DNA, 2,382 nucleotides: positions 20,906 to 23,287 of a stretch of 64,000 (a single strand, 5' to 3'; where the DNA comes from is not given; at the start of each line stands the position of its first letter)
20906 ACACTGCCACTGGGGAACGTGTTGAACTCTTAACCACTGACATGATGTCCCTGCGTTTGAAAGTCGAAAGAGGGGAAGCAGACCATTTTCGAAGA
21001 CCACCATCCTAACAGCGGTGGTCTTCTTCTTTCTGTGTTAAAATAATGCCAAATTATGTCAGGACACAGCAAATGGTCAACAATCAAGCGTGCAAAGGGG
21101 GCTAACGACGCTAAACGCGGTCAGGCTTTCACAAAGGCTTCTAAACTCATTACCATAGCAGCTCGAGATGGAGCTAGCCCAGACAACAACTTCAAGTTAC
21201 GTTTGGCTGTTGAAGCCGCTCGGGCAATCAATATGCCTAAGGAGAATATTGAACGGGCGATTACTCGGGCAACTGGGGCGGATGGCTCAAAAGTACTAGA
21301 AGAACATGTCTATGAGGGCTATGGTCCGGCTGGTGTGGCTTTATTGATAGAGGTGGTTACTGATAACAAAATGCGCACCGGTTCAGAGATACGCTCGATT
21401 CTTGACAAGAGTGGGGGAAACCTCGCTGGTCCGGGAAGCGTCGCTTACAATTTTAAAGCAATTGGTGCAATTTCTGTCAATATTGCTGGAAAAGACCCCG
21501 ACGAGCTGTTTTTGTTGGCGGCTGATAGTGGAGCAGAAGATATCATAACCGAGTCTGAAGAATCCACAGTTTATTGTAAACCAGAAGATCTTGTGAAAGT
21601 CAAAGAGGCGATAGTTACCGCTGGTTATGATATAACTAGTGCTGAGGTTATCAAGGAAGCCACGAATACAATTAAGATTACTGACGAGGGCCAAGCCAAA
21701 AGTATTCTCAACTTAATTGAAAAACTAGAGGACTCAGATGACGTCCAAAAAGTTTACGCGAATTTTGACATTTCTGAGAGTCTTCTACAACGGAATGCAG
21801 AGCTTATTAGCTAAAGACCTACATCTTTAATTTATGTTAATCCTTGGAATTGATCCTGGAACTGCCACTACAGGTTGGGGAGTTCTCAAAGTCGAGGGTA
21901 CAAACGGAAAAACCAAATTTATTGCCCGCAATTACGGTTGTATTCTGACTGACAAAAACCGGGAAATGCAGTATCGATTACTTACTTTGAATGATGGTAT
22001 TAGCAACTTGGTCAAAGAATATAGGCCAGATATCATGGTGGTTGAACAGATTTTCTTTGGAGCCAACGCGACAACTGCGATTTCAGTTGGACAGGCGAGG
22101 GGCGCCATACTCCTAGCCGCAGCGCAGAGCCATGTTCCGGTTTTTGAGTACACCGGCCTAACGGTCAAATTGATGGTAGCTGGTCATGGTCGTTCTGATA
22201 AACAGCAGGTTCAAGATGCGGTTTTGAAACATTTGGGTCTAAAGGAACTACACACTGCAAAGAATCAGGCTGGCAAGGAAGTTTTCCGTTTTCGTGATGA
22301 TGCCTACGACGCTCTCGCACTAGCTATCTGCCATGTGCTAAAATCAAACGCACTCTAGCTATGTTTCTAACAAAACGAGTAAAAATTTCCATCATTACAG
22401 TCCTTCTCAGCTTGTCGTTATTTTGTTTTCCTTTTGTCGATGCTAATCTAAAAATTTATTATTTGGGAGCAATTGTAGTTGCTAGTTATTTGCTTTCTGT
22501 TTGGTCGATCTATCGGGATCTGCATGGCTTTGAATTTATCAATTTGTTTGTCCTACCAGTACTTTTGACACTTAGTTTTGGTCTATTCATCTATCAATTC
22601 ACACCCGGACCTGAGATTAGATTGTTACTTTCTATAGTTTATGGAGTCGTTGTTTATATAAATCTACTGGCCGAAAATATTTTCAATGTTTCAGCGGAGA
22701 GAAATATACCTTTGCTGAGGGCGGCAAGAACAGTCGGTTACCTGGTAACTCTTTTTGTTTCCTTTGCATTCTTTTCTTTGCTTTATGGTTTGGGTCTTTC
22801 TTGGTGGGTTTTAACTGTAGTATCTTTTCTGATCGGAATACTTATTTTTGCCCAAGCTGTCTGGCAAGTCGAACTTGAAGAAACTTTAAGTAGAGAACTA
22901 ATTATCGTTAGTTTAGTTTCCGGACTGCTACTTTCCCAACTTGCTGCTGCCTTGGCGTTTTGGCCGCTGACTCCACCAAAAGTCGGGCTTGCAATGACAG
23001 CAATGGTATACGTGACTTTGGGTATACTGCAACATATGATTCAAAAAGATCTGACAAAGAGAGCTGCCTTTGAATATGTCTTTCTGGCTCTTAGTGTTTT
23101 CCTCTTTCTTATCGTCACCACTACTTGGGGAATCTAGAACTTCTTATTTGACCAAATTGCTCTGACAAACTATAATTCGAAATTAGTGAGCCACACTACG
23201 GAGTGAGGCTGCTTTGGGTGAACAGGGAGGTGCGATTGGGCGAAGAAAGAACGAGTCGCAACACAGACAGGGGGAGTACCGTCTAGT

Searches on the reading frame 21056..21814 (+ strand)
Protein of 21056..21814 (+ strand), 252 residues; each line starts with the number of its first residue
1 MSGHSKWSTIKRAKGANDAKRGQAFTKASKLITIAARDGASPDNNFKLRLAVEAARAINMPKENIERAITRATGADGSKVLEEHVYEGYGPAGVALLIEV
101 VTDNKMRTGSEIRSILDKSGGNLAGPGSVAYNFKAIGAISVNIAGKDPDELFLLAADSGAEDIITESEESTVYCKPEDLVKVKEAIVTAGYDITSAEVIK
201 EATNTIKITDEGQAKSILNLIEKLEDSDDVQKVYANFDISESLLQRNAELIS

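Call 10: search_protein_families(library=pfam, proteins=[window:21056-21814:+], max_evalue=0.1)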
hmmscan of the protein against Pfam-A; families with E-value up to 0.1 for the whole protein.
window:21056-21814:+ (252 aa): 2 families
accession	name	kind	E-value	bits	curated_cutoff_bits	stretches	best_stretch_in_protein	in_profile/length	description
PF01709.26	Transcrip_reg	-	3.2e-49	167.1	27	1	81-237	1-160/160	TACO1/YebC second and third domain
PF20772.2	TACO1_YebC_N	-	7.5e-27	94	36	1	5-74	1-72/73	TACO1/YebC protein N-terminal domain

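Call 15: find_related_loci(query=window:21056-21814:+, collection=genome_contigs, flank=7000)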
Query window:21056-21814:+ (252 aa) in genome_contigs; peptide patterns used: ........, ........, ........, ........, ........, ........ (x = any residue, [..] = any of these).
600 stretches matched a pattern (row limit reached: there are more); 595 encode a relative of the query (tblastn E <= 1e-3); the best 80 are kept; 80 distinct loci.
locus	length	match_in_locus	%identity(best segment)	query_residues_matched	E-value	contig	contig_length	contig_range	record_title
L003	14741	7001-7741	52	1-245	3e-81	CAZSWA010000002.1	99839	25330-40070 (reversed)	MAG TPA_asm: uncultured Gammaproteobacteria bacterium isolate SRP272529_co1_257 genome assembly, contig: NODE_166_length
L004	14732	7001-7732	54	1-244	2e-79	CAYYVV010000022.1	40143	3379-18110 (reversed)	MAG TPA_asm: uncultured Anaerolineaceae bacterium isolate binchicken_co54_371 genome assembly, contig: NODE_1668_length_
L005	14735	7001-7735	53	1-244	3e-79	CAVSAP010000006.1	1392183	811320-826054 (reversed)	MAG: uncultured Chloroflexia bacterium isolate MFD05747.bin.2.90 genome assembly, contig: contig_2680, whole genome shot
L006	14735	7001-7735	53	1-244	4e-79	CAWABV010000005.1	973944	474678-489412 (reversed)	MAG: uncultured Chloroflexia bacterium isolate MFD05176.bin.1.233 genome assembly, contig: contig_15140, whole genome sh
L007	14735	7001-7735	53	1-244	3e-77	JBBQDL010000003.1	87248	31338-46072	MAG: Candidatus Limnocylindrales bacterium isolate Co_metawrap_1175 Cmw_1175_k141_14096933_length_87248_cov_12.4401, who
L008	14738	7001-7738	52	1-246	4e-77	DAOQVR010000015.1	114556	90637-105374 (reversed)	MAG TPA_asm: Anaerolineae bacterium isolate AMR_MDS_1083 NODE_182_length_114556_cov_25.555471, whole genome shotgun sequ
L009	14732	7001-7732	51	1-244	4e-77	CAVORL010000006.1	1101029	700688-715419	MAG: uncultured Chloroflexia bacterium isolate MFD09964.bin.2.179 genome assembly, contig: contig_7734, whole genome sho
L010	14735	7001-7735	52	1-244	4e-77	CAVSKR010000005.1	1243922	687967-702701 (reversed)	MAG: uncultured Chloroflexia bacterium isolate MFD09206.bin.1.191 genome assembly, contig: contig_4134, whole genome sho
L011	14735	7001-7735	52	1-244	5e-76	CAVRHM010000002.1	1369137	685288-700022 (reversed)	MAG: uncultured Chloroflexia bacterium isolate MFD05567.bin.2.55 genome assembly, contig: contig_15315, whole genome sho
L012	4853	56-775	51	1-239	6e-76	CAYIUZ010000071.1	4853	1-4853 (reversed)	MAG TPA_asm: uncultured Gammaproteobacteria bacterium isolate ERP119705_co5_457 genome assembly, contig: NODE_24715_leng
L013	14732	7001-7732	51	1-244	1e-75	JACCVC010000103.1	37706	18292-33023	MAG: Chloroflexia bacterium isolate MGR_bin116 SD2897-2912_k127_7954547, whole genome shotgun sequence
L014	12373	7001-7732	52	1-244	1e-75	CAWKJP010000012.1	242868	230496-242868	MAG: uncultured Chloroflexia bacterium isolate MFD01872.bin.2.196 genome assembly, contig: contig_189509, whole genome s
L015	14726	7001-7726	51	1-244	2e-75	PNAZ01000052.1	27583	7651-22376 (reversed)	MAG: Chloroflexi bacterium isolate palsa_1033 73.20110800_P1M.33_contig_17003, whole genome shotgun sequence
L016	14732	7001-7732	51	1-244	4e-75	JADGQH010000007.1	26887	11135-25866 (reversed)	MAG: Chloroflexota bacterium isolate Chersky.27_23 contig-100_69, whole genome shotgun sequence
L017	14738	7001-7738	50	1-245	6e-75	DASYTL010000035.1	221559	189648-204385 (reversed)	MAG TPA_asm: Candidatus Limnocylindria bacterium isolate SMAG_U4566 k141_2856176, whole genome shotgun sequence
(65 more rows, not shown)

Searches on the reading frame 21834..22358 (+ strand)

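Call 10: search_protein_families(library=pfam, proteins=[window:21834-22358:+], max_evalue=0.1)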
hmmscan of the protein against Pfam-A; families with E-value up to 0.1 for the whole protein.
window:21834-22358:+ (174 aa): 1 family
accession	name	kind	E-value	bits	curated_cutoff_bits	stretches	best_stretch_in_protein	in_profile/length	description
PF02075.23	RuvC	-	3.3e-37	128.1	22.2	1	3-167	1-148/148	Crossover junction endodeoxyribonuclease RuvC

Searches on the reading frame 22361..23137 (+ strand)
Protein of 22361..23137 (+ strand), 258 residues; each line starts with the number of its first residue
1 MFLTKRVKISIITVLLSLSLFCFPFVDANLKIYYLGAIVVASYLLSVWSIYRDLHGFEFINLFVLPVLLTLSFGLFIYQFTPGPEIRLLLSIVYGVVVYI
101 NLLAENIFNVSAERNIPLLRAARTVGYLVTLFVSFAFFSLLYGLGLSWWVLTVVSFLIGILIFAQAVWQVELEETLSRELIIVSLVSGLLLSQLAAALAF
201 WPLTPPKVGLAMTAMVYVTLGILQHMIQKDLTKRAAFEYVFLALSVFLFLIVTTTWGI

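Call 10: search_protein_families(library=pfam, proteins=[window:22361-23137:+], max_evalue=0.1)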
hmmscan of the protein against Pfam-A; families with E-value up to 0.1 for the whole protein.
window:22361-23137:+ (258 aa): 1 family
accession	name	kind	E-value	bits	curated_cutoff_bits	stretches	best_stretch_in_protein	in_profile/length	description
PF18900.5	DUF5656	-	1.1e-12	48.3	23.3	1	52-252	47-238/242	Protein of unknown function (DUF5656)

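Call 12: find_encoding_contigs(protein=window:22361-23137:+, flank=6000, max_places=8)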
Protein window:22361-23137:+ (258 aa): 3 contigs read that carry it; 2 places shown.
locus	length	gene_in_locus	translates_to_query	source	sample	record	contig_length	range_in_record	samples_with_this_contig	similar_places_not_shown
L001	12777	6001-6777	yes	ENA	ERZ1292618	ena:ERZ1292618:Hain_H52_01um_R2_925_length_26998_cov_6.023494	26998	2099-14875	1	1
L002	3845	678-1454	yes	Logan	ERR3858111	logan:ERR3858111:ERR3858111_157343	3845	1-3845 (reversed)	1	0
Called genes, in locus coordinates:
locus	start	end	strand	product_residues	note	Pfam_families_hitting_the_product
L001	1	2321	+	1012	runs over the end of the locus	PF26449:DUF8128, PF02534:T4SS-DNA_transf (faint), PF01935:DUF87 (weak), PF10412:TrwB_AAD_bind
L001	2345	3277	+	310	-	-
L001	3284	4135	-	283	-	PF07719:TPR_2 (faint), PF13424:TPR_12 (faint), PF00515:TPR_1 (weak), PF13181:TPR_8 (weak), PF13414:TPR_11 (weak)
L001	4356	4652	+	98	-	-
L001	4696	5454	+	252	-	PF20772:TACO1_YebC_N, PF01709:Transcrip_reg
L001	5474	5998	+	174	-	PF02075:RuvC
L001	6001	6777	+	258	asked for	PF18900:DUF5656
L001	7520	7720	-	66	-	-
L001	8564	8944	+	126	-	PF08327:AHSA1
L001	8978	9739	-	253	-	PF00188:CAP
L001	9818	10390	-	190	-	PF08123:DOT1 (weak)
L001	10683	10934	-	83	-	-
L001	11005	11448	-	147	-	-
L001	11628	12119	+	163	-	PF04234:CopC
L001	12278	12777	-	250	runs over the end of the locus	-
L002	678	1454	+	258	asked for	PF18900:DUF5656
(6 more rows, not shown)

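Call 16: find_homologous_proteins(query=window:22361-23137:+, max_evalue=1e-10)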
Query window:22361-23137:+ (258 aa): 138 proteins with E <= 1e-10 among 4743 candidates; the best 120 are listed.
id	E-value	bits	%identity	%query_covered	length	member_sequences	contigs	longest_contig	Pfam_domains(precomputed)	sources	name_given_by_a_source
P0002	3.1e-145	501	94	100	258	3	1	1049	PF18900.7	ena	-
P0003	4.1e-137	474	88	100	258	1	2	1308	PF18900.7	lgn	-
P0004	1.1e-136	473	88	100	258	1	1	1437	PF18900.7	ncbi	-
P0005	1.8e-136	472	86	100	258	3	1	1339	PF18900.7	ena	-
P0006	5.9e-134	464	87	100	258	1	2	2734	PF18900.7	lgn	-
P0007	5.0e-133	461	86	100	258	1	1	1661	PF18900.7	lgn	-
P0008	1.6e-130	452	83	100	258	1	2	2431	PF18900.7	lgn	-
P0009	2.2e-130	452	84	100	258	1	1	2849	PF18900.7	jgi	jgi:hypothetical protein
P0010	3.6e-128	445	84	100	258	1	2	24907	PF18900.7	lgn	-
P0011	1.6e-120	420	78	100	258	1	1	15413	PF18900.7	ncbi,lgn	-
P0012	1.5e-118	413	77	100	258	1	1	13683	PF18900.7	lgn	-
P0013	3.1e-118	412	84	92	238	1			PF18900.7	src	-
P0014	1.5e-117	410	75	100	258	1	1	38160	PF18900.7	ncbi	-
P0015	3.7e-117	409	76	99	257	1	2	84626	PF18900.7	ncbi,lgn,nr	ncbi:MAG TPA: hypothetical protein VLE47_00515 [Candidatus Saccharimonadales bacterium]|nr:hypotheti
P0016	3.8e-117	409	76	100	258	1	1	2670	PF18900.7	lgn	-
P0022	1.7e-115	403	74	100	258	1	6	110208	PF18900.7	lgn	-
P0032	1.0e-106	374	69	100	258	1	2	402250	PF18900.7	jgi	-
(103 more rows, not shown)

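Call 17: find_encoding_contigs(protein=P0010, flank=5000, max_places=2)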
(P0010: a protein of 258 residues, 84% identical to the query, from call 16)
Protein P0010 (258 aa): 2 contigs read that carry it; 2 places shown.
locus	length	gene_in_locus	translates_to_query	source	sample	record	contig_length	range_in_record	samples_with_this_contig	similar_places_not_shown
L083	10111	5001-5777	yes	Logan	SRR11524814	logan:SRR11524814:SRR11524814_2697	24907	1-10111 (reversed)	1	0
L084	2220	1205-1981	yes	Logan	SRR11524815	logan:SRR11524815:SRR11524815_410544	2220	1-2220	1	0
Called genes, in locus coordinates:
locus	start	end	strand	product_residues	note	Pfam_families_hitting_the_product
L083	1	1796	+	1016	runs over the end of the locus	PF26449:DUF8128, PF01935:DUF87 (weak), PF02534:T4SS-DNA_transf (faint), PF10412:TrwB_AAD_bind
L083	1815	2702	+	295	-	-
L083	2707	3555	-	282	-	-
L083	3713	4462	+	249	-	PF20772:TACO1_YebC_N, PF01709:Transcrip_reg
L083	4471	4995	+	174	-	PF02075:RuvC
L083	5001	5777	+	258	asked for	PF18900:DUF5656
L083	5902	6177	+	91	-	-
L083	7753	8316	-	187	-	PF08123:DOT1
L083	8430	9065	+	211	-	-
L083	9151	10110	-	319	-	?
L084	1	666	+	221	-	?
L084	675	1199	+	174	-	PF02075:RuvC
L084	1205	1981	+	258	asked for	PF18900:DUF5656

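Call 18: find_encoding_contigs(protein=P0015, flank=5000, max_places=2)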
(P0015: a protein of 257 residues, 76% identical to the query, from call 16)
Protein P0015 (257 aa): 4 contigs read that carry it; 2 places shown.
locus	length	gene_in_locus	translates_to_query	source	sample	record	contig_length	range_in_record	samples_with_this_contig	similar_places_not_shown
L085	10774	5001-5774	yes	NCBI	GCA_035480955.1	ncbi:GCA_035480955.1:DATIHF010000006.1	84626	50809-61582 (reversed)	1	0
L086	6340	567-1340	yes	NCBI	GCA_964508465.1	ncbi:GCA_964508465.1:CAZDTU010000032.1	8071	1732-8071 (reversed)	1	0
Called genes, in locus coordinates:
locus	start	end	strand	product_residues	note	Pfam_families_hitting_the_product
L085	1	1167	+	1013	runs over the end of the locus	PF26449:DUF8128, PF01935:DUF87, PF02534:T4SS-DNA_transf (faint), PF10412:TrwB_AAD_bind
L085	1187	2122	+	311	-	-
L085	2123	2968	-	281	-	PF07719:TPR_2 (faint), PF14559:TPR_19 (faint), PF00515:TPR_1 (weak), PF13181:TPR_8 (weak)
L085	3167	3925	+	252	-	PF20772:TACO1_YebC_N, PF01709:Transcrip_reg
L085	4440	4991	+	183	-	PF02075:RuvC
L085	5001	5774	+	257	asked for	PF18900:DUF5656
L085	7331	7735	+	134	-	-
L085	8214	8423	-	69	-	-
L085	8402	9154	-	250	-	-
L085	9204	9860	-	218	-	PF08123:DOT1 (weak)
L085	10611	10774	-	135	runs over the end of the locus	-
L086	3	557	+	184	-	?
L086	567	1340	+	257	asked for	PF18900:DUF5656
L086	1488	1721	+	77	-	-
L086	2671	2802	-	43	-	-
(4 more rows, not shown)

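Call 19: find_encoding_contigs(protein=P0022, flank=5000, max_places=2)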
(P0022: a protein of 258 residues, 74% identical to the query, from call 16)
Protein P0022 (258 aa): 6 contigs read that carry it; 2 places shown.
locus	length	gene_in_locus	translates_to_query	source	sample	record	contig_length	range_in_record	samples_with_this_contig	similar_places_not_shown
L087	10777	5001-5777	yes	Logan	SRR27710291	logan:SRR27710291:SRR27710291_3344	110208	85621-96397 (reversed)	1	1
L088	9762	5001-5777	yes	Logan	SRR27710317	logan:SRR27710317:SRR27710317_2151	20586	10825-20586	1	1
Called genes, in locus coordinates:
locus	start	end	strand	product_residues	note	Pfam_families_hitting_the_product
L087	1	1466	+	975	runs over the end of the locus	PF26449:DUF8128, PF02534:T4SS-DNA_transf (faint), PF01935:DUF87 (weak), PF10412:TrwB_AAD_bind, PF12846:AAA_10 (weak)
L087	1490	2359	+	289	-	-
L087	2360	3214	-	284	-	PF07719:TPR_2 (faint), PF14559:TPR_19 (weak), PF00515:TPR_1 (weak), PF13181:TPR_8 (weak)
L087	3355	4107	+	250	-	PF20772:TACO1_YebC_N, PF01709:Transcrip_reg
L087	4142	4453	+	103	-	PF03819:MazG (weak)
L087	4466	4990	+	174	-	PF02075:RuvC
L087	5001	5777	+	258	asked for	PF18900:DUF5656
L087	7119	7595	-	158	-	-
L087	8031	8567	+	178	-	PF13302:Acetyltransf_3, PF00583:Acetyltransf_1, PF13673:Acetyltransf_10, PF13508:Acetyltransf_7, PF08445:FR47 (weak)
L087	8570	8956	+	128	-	PF08327:AHSA1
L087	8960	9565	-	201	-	PF08123:DOT1 (weak), PF06325:PrmA (weak)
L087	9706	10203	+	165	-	-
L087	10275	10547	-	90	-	-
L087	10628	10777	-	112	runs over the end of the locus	-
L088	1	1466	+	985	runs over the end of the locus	PF26449:DUF8128, PF02534:T4SS-DNA_transf (faint), PF01935:DUF87 (weak), PF10412:TrwB_AAD_bind, PF12846:AAA_10 (weak)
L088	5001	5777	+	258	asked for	PF18900:DUF5656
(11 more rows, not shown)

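Call 20: find_encoding_contigs(protein=P0032, flank=5000, max_places=2)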
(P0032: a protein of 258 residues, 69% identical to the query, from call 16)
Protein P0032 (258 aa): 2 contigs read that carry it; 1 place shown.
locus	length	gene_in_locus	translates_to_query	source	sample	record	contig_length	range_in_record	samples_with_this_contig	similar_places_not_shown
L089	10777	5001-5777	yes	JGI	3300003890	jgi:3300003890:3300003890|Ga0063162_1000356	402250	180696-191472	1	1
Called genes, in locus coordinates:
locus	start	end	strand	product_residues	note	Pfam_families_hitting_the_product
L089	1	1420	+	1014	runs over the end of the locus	PF26449:DUF8128, PF01935:DUF87 (weak), PF02534:T4SS-DNA_transf (faint), PF10412:TrwB_AAD_bind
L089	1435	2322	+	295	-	-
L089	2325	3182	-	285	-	PF07719:TPR_2 (faint), PF14559:TPR_19 (weak), PF00515:TPR_1 (weak), PF13181:TPR_8 (weak)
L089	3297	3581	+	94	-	-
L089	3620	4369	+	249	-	PF20772:TACO1_YebC_N, PF01709:Transcrip_reg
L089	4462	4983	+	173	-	PF02075:RuvC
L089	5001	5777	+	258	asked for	PF18900:DUF5656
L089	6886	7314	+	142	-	-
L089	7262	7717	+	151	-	PF08327:AHSA1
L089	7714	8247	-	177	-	PF08123:DOT1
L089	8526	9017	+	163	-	PF04234:CopC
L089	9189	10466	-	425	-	PF05496:RuvB_N, PF13173:AAA_14 (weak), PF00004:AAA, PF07728:AAA_5 (faint), PF16193:AAA_assoc_2, PF12002:MgsA_C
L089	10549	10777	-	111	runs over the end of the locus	-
